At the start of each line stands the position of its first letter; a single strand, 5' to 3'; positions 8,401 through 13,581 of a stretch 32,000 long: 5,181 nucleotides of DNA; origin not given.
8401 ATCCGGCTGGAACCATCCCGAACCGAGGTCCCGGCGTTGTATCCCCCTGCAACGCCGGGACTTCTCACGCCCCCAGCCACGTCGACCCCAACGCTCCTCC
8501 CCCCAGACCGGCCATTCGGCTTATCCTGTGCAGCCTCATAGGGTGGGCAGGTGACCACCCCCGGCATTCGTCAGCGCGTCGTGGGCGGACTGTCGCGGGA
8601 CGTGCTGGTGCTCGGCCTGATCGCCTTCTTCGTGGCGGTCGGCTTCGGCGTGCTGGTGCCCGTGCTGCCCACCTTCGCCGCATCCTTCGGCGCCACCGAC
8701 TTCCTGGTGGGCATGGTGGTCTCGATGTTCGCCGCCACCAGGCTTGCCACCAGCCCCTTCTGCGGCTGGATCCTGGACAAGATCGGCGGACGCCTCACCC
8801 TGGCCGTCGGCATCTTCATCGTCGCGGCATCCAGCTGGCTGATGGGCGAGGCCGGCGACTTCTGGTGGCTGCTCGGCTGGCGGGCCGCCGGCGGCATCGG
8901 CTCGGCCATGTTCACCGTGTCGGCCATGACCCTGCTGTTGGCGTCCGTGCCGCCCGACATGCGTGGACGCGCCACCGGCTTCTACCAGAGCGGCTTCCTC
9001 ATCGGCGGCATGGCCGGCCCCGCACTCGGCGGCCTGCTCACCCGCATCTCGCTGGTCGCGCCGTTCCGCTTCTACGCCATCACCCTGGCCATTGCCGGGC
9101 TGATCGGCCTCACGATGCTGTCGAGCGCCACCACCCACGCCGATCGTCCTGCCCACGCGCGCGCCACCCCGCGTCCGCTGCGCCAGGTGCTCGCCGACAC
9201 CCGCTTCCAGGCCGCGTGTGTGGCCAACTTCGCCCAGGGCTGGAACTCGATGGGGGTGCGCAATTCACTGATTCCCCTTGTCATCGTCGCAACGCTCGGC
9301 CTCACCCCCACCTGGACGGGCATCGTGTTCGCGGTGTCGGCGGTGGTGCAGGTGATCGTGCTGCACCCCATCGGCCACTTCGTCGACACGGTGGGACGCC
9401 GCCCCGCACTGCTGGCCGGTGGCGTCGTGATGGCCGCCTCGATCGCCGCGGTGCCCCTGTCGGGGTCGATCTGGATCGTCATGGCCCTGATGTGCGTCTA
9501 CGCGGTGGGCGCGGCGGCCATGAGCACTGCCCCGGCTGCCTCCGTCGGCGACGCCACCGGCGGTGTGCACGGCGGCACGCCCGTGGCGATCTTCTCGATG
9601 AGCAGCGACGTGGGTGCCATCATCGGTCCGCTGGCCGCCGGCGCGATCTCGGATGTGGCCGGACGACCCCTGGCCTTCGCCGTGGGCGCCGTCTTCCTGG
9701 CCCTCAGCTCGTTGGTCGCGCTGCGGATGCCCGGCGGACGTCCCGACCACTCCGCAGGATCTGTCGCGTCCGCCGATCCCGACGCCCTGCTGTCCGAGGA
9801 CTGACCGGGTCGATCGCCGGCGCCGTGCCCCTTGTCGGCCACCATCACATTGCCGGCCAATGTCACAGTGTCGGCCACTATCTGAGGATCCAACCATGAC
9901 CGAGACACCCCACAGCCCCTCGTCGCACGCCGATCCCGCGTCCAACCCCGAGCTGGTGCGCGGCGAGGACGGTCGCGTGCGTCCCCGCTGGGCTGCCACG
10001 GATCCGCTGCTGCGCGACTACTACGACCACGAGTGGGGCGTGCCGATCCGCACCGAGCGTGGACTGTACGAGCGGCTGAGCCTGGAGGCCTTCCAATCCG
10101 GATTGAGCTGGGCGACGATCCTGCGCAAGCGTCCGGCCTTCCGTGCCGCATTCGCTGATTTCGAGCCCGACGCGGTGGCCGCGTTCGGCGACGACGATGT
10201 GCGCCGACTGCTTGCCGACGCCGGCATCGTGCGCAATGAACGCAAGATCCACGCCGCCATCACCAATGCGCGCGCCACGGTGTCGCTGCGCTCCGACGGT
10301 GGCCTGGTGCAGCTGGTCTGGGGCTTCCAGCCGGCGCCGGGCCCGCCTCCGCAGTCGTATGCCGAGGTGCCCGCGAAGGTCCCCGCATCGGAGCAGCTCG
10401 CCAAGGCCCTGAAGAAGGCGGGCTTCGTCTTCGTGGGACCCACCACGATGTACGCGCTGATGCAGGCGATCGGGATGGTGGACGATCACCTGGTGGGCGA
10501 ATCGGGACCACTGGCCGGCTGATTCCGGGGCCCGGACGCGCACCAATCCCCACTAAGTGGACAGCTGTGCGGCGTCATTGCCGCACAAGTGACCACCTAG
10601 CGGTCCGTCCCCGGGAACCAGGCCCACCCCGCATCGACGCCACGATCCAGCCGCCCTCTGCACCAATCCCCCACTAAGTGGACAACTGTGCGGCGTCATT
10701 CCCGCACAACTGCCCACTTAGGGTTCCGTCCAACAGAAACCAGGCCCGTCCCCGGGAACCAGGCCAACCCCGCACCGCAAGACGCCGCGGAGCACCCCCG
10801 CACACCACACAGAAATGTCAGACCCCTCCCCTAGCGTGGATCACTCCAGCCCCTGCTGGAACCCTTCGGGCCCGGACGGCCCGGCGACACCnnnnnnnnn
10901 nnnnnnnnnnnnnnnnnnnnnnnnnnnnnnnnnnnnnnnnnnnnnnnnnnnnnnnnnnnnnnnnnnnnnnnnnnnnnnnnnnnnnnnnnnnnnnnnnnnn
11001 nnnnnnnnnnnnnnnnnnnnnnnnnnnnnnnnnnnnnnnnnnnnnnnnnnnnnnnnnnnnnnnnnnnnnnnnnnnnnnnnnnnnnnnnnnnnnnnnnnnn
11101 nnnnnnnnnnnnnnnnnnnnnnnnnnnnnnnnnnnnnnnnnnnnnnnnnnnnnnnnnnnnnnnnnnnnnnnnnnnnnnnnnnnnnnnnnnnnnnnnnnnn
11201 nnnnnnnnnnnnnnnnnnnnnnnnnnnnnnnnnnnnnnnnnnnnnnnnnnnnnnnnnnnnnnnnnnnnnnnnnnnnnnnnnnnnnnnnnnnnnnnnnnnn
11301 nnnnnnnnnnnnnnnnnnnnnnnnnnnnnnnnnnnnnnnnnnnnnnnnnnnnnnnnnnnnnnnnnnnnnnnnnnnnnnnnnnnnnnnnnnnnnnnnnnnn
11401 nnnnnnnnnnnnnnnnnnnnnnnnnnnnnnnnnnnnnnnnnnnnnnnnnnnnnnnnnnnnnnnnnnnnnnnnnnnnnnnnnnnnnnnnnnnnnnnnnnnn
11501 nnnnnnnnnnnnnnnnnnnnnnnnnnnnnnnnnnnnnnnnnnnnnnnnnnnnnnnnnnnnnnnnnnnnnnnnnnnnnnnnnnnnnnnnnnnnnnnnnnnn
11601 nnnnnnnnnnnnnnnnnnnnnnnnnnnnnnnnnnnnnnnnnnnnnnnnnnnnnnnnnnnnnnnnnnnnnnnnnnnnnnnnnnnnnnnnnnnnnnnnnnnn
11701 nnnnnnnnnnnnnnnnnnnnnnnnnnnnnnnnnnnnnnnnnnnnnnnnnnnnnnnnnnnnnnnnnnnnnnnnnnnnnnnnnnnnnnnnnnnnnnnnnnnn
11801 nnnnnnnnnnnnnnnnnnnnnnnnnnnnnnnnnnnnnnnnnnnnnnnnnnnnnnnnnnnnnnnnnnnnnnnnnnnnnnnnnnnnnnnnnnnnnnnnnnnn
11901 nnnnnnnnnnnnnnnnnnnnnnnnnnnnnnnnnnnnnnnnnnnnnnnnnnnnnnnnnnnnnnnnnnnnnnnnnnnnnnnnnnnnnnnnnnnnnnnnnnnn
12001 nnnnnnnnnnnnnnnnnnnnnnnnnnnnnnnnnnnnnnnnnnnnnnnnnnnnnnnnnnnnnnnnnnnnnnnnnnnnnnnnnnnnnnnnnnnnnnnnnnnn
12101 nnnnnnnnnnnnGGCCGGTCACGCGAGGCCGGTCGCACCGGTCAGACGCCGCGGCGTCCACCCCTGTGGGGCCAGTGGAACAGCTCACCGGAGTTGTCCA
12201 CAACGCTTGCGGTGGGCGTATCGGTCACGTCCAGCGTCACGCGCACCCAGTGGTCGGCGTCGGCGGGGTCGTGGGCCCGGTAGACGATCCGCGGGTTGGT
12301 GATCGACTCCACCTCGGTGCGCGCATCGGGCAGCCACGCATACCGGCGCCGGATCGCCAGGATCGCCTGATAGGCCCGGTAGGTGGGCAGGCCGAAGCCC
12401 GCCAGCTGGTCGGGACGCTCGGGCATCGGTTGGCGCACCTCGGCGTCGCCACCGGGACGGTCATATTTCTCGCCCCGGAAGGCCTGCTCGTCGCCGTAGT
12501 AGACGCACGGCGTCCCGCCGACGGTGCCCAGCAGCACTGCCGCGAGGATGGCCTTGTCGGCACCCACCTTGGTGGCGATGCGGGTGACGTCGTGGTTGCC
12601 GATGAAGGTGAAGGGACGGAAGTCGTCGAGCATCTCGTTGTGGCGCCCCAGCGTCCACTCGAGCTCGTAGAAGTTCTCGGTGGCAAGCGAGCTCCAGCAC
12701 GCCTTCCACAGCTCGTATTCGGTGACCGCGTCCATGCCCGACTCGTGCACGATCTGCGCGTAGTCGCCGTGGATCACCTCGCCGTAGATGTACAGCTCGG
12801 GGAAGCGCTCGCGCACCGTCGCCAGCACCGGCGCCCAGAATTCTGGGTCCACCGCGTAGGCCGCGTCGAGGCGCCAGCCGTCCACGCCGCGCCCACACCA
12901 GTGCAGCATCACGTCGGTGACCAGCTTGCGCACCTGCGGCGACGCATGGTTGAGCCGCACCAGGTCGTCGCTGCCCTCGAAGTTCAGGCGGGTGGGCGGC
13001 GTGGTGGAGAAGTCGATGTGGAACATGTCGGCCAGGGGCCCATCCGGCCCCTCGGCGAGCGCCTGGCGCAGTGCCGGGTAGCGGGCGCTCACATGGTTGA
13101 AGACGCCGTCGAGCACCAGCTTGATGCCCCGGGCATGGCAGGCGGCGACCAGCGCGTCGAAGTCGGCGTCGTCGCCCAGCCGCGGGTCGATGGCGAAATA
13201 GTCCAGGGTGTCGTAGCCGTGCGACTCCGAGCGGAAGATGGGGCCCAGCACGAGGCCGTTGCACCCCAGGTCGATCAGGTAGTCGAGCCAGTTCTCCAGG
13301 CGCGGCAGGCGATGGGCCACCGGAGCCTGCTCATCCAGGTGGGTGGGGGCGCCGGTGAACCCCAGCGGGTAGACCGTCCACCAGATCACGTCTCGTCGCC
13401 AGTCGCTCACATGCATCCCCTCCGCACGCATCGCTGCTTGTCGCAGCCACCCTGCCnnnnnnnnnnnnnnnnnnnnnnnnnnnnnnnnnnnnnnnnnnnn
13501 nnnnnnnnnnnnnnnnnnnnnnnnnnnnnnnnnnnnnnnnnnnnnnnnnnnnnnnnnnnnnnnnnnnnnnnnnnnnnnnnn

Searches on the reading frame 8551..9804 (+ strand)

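Call 107: search_protein_families(library=ncbifam, proteins=[window:8551-9804:+], max_evalue=0.00001)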
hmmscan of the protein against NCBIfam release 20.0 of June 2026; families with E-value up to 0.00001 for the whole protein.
window:8551-9804:+ (417 aa): 36 families (the best 25 are shown)
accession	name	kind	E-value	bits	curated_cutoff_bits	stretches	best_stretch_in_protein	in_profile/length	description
NF012174.0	tet_MFS_A_B_C_D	equivalog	4.5e-24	85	475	1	18-205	4-193/382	Tet(A)/Tet(B)/Tet(C) family tetracycline efflux MFS transporter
TIGR00880.1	2_A_01_02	superfamily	6.8e-23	81.4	131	2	54-187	1-135/141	multidrug resistance protein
NF012207.0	tet_MFS_H_J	exception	4.4e-21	75.3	700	1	16-192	3-181/392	Tet(H)/Tet(J) family tetracycline efflux MFS transporter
NF012195.0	tet_MFS_H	exception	9.6e-21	74.3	840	1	16-190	3-179/392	tetracycline efflux MFS transporter Tet(H)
NF012194.0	tet_MFS_J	exception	2.9e-19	69.3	870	1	16-188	3-177/398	tetracycline efflux MFS transporter Tet(J)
TIGR00893.1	2A0114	subfamily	4.8e-18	65.3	395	1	46-392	24-397/399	D-galactonate transporter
TIGR00711.1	efflux_EmrB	subfamily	1.2e-15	57.2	230.2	1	25-166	11-152/485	DHA2 family efflux MFS transporter permease subunit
NF012191.0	tet_MFS_C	exception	5.1e-14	52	850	1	19-205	9-196/396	tetracycline efflux MFS transporter Tet(C)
NF012187.0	tet_MFS_E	exception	8.2e-14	51.5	820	1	15-192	2-181/405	tetracycline efflux MFS transporter Tet(E)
NF012177.1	tet_MFS_42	exception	9.3e-13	48.2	850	1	24-184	5-169/411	tetracycline efflux MFS transporter Tet(42)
NF012188.1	tet_MFS_Y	exception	2.8e-12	46.4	820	1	23-194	10-183/391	tetracycline efflux MFS transporter Tet(Y)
NF012186.0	tet_MFS_D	exception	5.4e-12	45.4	775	1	23-206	10-195/394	tetracycline efflux MFS transporter Tet(D)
TIGR00881.1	2A0104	subfamily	6e-12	45.3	407.75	1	39-192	18-173/379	phosphoglycerate transporter protein PgtP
NF045684.1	tet_MFS_65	exception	1.1e-11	44.6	800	1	26-193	6-176/383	tetracycline efflux MFS transporter Tet(65)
NF045486.1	tet_MFS_30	exception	1.4e-11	44.3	730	1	21-196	9-185/392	tetracycline efflux MFS transporter Tet(30)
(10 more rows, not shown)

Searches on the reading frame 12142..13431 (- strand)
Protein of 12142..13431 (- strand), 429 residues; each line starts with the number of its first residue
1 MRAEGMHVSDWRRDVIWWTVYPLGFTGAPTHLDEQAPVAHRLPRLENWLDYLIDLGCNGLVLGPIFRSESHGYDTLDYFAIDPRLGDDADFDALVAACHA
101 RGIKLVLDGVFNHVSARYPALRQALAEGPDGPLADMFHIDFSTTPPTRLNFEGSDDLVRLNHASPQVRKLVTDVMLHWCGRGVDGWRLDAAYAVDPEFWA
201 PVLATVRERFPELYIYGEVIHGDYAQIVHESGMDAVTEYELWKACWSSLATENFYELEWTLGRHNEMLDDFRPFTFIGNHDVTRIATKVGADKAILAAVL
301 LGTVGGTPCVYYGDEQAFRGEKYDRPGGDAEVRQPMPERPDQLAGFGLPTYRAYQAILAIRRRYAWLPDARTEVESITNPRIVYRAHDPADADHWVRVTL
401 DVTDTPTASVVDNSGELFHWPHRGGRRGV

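Call 14: search_protein_families(library=pfam, proteins=[window:12142-13431:-], max_evalue=0.001)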
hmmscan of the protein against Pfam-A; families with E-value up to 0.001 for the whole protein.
window:12142-13431:- (429 aa): 1 family
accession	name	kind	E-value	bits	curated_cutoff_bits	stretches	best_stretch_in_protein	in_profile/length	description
PF00128.31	Alpha-amylase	-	1.7e-44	153.2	22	1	49-347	25-399/446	Alpha amylase, catalytic domain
